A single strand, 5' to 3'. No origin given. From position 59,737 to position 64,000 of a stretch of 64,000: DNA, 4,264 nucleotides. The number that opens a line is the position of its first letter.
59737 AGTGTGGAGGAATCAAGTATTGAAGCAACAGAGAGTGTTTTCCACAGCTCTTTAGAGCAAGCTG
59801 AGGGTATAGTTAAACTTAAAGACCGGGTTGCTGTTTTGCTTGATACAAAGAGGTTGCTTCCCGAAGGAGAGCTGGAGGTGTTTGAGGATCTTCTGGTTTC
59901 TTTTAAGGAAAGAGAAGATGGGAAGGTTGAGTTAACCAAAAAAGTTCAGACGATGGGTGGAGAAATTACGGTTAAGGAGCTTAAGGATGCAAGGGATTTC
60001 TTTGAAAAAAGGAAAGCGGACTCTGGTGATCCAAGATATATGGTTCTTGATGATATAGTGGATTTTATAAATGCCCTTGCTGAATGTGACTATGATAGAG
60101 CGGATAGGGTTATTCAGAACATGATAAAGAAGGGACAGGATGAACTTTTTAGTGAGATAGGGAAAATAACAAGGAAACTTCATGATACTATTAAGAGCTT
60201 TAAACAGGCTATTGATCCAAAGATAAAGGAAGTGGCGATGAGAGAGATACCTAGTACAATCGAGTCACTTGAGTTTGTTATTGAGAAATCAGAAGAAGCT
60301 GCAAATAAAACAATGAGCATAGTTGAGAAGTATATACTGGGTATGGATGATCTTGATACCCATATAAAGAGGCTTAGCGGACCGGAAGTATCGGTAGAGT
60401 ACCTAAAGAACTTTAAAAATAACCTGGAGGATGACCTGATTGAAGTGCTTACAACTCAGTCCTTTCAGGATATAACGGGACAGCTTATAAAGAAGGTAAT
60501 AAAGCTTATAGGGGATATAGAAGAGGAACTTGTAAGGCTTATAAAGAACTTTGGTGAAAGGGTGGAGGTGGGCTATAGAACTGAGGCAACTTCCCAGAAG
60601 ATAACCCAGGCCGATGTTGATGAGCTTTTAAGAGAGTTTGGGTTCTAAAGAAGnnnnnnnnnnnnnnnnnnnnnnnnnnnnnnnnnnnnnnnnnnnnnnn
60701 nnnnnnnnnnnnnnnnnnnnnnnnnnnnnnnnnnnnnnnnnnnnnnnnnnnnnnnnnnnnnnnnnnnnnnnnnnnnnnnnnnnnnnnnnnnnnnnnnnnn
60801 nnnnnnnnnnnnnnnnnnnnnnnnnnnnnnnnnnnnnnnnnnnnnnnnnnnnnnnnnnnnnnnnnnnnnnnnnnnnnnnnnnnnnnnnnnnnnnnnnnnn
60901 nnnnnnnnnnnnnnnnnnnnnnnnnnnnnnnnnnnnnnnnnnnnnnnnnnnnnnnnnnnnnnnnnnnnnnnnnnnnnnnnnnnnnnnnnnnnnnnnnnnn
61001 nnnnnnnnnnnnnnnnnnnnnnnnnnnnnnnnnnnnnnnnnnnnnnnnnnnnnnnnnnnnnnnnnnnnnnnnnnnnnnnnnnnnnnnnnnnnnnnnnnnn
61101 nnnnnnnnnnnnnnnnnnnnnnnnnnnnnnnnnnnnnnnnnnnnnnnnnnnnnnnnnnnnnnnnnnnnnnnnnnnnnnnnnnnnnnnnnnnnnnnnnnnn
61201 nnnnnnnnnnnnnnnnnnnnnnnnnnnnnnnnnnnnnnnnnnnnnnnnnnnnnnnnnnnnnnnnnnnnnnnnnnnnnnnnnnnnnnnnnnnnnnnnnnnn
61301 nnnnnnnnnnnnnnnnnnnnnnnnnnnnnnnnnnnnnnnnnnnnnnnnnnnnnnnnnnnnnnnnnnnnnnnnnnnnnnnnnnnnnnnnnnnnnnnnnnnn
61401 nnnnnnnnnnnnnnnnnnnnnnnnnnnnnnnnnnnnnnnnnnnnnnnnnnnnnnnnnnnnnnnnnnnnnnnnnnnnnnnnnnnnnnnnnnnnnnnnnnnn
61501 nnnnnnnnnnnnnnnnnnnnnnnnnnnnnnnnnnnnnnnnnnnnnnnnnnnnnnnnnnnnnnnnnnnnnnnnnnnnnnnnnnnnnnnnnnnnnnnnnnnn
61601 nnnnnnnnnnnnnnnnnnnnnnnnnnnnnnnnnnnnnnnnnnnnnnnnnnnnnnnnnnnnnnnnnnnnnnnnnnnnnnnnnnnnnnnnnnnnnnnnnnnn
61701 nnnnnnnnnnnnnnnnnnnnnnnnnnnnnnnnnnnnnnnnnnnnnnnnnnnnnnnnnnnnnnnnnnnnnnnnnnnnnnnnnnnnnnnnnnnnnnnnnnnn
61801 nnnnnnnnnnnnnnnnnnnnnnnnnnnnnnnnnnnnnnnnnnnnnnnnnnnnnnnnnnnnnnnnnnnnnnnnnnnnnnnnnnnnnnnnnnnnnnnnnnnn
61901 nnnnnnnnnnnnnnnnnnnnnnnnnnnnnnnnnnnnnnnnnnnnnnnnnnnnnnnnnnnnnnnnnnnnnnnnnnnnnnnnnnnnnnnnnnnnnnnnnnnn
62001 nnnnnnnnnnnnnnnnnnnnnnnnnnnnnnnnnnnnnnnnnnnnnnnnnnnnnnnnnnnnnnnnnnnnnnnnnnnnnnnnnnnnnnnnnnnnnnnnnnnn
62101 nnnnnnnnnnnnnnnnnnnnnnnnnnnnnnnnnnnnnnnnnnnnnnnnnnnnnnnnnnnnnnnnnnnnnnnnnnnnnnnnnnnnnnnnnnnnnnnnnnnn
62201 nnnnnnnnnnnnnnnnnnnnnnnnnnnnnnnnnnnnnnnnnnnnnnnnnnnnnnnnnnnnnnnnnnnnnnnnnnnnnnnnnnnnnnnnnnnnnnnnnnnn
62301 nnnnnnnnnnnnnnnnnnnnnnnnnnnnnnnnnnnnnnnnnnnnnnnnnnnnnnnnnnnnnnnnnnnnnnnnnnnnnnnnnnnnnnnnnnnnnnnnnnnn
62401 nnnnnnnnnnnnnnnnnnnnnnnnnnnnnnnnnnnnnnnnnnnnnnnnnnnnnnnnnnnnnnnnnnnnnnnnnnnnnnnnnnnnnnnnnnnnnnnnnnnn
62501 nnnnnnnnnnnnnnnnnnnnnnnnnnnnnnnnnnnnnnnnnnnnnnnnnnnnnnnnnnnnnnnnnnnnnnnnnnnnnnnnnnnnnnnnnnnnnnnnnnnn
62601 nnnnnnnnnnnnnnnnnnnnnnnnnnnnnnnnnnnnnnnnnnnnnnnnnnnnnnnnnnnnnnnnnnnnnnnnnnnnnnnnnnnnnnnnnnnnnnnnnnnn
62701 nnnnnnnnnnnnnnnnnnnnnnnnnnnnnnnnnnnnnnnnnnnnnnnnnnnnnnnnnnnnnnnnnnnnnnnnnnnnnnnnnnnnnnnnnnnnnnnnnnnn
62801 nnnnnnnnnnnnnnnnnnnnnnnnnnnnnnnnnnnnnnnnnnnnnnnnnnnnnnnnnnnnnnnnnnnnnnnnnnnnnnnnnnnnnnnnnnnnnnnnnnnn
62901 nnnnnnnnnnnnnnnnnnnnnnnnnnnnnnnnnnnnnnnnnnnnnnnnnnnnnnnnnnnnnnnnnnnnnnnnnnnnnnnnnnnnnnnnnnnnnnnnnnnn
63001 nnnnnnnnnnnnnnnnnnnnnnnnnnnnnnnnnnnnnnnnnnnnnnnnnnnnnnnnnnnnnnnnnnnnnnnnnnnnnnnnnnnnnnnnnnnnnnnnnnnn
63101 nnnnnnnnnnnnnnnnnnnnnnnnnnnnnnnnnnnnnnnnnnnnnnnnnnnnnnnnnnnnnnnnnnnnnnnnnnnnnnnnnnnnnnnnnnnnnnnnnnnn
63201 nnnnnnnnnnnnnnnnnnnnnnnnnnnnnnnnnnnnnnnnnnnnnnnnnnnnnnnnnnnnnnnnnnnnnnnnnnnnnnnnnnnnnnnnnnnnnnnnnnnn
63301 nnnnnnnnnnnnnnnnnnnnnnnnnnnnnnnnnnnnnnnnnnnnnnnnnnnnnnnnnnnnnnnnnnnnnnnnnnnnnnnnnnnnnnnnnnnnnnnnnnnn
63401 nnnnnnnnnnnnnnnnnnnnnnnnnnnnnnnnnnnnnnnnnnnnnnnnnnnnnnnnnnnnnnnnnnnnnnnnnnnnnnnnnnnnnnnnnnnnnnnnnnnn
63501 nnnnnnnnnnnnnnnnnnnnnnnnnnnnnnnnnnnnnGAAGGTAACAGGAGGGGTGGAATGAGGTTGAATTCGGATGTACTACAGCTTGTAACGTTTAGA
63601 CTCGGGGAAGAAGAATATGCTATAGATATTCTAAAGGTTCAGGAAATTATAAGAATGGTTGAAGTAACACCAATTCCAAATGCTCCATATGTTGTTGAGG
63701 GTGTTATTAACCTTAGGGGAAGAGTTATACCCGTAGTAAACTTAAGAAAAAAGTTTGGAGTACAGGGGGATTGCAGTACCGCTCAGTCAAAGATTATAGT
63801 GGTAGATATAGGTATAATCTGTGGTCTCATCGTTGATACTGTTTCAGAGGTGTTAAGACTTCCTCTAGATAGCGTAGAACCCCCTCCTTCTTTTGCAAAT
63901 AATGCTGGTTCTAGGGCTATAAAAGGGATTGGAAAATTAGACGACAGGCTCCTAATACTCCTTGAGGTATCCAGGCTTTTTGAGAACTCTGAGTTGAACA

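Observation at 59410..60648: CheW-CheZ fusion protein inside the che operon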

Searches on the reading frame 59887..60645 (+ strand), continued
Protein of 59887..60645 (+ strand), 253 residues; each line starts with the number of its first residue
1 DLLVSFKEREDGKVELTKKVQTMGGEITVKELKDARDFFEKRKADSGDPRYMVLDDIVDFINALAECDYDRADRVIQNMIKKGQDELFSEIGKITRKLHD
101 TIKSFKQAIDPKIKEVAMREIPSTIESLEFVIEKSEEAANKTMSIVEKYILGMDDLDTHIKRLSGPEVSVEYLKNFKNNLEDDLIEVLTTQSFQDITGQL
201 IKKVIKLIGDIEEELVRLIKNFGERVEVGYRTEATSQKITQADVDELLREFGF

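Call 67: search_solved_structures(query=A3, max_evalue=0.01, show_alignments=2)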
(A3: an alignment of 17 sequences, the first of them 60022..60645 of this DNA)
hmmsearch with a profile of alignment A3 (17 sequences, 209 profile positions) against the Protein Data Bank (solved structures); distinct sequences matched with E-value up to 0.01: 1.
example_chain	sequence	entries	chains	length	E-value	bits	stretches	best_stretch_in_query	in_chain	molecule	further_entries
1kmi_Z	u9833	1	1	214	1.7e-15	60.3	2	137-209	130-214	Chemotaxis protein cheZ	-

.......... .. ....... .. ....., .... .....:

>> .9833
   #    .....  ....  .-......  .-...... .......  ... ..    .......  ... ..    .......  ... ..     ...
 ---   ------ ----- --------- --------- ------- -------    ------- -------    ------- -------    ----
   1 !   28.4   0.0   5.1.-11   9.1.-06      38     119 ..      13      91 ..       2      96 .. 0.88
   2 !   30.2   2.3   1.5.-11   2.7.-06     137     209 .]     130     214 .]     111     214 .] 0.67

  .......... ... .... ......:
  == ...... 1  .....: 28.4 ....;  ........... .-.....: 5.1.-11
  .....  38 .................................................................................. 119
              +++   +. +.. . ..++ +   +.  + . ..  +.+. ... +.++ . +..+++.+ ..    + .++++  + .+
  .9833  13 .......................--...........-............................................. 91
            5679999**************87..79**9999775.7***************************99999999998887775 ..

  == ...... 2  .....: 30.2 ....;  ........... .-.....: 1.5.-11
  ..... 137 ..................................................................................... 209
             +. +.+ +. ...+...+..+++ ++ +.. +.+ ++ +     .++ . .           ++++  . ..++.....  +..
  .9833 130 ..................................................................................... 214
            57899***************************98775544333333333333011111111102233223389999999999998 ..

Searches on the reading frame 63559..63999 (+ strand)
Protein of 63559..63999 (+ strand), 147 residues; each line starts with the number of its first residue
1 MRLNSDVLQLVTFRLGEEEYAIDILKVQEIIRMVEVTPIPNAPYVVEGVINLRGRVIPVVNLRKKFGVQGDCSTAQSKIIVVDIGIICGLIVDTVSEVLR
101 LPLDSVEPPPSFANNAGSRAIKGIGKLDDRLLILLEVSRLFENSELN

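Call 70: search_protein_families(library=pfam, proteins=[window:63559-63999:+], max_evalue=0.001)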
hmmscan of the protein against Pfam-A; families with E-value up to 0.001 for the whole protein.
window:63559-63999:+ (147 aa): 1 family
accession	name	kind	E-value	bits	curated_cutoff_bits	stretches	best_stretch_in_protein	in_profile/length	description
PF01584.24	CheW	-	3e-40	137.5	23.5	1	9-143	1-136/138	CheW-like domain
